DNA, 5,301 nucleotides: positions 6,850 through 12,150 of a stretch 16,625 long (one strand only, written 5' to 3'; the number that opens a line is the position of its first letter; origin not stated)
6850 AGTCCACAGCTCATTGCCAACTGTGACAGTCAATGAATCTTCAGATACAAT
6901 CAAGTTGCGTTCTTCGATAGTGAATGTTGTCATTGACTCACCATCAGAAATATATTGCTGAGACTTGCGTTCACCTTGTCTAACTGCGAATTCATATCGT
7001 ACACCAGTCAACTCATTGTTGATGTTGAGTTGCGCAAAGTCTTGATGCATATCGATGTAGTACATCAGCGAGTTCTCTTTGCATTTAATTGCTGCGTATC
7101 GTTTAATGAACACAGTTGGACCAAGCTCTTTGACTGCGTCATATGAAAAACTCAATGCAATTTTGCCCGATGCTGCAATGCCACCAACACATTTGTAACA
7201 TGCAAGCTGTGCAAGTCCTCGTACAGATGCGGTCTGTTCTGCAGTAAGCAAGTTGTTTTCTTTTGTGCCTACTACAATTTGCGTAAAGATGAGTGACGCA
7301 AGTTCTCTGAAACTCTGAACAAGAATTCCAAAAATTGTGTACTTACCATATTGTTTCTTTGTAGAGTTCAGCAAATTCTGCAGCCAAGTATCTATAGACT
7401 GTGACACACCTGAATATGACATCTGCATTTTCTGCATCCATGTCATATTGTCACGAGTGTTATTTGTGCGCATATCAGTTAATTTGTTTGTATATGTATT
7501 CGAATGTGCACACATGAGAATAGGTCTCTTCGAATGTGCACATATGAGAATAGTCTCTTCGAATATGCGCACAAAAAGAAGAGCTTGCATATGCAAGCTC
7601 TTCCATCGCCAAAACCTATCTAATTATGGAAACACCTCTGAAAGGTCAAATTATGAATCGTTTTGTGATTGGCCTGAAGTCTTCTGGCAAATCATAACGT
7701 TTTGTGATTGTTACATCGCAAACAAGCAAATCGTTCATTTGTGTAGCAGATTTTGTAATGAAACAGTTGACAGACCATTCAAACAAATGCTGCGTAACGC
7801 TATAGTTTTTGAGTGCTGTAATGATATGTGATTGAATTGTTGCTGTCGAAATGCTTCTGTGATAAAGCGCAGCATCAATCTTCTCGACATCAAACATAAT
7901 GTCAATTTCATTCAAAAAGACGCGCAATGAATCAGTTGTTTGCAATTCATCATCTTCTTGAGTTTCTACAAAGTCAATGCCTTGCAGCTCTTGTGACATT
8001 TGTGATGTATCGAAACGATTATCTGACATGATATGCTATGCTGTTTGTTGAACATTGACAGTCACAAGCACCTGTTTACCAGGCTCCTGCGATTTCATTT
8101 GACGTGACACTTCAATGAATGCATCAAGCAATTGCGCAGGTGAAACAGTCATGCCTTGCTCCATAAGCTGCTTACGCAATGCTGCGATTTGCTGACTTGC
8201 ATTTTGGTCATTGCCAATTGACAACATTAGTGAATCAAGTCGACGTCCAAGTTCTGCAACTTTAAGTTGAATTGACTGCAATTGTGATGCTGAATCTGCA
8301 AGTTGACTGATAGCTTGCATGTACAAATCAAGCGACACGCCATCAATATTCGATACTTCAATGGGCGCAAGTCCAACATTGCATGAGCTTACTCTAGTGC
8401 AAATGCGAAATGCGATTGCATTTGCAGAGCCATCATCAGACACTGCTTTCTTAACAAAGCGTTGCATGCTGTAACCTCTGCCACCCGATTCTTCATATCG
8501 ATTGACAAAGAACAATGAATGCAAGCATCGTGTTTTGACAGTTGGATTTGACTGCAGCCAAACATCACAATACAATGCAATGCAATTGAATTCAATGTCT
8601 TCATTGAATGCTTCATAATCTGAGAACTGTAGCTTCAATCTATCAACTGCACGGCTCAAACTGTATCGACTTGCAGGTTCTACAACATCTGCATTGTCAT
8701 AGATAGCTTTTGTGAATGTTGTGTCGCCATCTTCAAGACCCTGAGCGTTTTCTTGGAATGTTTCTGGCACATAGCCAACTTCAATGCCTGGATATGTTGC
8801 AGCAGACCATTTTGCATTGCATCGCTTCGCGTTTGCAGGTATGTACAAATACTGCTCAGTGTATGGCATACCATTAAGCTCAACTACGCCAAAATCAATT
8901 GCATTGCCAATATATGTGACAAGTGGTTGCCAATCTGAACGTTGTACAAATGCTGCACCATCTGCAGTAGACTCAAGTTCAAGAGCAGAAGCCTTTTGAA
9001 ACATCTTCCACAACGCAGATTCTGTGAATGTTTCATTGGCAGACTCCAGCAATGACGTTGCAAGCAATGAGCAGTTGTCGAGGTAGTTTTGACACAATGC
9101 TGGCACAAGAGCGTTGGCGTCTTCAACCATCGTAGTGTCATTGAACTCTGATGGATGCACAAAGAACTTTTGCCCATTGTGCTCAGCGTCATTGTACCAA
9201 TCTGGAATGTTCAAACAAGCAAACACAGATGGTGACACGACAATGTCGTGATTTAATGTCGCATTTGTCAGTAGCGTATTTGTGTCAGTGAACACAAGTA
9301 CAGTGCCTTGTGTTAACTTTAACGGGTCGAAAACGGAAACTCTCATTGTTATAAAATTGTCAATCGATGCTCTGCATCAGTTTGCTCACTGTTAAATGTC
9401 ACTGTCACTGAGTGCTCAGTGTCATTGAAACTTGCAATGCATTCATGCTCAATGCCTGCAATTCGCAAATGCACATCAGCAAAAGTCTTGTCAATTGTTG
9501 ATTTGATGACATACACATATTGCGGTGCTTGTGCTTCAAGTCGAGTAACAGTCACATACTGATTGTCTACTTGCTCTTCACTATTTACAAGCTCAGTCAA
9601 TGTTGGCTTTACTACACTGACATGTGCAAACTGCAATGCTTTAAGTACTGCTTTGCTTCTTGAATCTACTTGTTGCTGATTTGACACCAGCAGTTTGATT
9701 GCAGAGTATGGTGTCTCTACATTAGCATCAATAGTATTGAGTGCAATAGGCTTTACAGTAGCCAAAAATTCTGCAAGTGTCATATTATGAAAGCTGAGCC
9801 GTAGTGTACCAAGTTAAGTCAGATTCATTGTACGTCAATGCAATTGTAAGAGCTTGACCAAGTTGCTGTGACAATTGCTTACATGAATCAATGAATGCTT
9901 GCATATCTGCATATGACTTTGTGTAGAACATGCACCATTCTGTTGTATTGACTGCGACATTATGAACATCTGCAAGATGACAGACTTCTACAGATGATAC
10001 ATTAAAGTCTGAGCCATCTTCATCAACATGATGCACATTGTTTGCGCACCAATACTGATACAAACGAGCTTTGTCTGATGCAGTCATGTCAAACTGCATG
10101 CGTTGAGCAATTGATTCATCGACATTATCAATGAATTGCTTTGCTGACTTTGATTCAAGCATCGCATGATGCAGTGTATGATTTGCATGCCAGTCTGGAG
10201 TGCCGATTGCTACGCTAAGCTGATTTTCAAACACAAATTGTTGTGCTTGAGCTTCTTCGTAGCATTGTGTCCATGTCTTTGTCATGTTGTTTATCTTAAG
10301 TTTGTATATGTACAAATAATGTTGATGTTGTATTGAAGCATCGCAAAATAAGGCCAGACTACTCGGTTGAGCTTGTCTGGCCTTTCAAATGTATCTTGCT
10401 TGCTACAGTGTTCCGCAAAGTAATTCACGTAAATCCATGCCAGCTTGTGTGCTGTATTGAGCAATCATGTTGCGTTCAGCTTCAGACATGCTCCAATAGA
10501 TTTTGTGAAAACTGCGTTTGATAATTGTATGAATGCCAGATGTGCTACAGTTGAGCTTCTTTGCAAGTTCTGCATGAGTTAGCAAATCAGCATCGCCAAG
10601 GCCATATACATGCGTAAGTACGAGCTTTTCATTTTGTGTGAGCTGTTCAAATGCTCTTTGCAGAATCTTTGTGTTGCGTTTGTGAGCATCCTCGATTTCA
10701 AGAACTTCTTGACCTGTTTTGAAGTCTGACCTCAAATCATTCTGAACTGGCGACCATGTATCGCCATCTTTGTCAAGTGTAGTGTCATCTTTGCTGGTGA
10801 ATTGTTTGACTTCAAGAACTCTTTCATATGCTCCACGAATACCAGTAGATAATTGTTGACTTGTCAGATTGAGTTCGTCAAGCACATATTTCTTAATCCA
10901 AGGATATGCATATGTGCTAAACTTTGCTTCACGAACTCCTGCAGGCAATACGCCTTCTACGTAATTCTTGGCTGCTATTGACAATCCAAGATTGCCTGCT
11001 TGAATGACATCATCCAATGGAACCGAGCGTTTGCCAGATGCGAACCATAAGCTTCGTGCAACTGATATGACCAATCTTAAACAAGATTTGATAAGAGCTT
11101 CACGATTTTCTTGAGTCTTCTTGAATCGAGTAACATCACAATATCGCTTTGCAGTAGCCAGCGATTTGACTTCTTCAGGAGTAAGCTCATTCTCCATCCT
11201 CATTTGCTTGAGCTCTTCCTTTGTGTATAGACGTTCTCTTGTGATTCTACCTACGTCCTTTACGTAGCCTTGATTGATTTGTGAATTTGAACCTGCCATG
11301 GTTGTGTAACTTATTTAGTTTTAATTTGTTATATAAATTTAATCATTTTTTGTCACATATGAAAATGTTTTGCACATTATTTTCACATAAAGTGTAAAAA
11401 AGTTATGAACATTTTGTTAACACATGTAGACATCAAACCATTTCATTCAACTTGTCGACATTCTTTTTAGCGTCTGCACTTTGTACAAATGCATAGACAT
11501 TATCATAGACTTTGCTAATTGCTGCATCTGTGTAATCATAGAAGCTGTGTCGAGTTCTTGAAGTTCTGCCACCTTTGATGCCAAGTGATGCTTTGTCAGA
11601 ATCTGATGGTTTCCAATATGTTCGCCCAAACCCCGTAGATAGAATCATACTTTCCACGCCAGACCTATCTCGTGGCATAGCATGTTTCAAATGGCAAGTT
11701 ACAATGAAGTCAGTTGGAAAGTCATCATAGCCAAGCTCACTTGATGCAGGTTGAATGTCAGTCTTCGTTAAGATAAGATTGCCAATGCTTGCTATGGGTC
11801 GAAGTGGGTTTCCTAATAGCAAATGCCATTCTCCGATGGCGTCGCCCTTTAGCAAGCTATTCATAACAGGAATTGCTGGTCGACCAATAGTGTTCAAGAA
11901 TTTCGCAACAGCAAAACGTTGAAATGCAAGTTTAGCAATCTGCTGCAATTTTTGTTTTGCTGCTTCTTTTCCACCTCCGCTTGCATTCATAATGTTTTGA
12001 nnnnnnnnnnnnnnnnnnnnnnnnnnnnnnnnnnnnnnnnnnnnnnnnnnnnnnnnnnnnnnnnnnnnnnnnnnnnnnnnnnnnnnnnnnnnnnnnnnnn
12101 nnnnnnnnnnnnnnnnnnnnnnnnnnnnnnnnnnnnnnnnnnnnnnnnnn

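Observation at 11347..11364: Shared 12-nt motif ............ upstream of both the sigma gene and the 536-aa operon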

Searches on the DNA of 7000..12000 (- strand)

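Call 5: search_dna_similar(query=window:7000-12000:-, collection=phages, mode=near, max_rows=20)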
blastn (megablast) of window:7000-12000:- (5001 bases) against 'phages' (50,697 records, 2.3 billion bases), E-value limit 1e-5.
No match.
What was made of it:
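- Tried and rejected: The region had no match (call 5).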
